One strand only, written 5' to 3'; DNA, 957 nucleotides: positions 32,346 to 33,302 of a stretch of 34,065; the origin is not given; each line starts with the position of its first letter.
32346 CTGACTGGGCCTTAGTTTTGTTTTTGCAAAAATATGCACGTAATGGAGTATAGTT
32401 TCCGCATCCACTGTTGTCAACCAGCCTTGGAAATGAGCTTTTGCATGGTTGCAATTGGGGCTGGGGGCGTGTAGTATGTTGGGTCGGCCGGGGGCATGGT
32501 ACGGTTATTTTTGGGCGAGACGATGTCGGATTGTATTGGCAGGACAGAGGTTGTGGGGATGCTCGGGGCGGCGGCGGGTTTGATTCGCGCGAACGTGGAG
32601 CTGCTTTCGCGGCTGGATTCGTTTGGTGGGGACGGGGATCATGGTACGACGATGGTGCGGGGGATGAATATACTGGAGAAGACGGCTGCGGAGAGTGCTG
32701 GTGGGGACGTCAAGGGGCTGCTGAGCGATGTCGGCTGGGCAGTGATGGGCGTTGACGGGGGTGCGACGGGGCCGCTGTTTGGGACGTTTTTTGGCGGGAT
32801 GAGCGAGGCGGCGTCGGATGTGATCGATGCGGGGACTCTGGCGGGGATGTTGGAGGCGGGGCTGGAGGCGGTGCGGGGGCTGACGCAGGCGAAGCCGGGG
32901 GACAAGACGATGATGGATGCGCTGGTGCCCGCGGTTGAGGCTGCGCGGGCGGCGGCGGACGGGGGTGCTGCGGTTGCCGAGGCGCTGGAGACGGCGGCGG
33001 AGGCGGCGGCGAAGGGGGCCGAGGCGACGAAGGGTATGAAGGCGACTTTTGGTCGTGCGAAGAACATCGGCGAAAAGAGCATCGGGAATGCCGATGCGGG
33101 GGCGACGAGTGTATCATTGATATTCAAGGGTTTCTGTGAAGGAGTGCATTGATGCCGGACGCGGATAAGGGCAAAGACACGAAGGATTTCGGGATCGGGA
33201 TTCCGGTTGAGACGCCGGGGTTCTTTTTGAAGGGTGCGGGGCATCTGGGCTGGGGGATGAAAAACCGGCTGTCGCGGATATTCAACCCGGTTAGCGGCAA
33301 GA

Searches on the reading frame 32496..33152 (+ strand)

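Call 12: search_protein_families(library=pfam, proteins=[window:32496-33152:+], max_evalue=0.0001)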
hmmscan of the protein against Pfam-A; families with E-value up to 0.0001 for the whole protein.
window:32496-33152:+ (218 aa): 1 family
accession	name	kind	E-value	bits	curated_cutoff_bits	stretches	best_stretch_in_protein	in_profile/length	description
PF02734.22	Dak2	-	5.5e-45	153.8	27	1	45-215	3-174/174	DAK2 domain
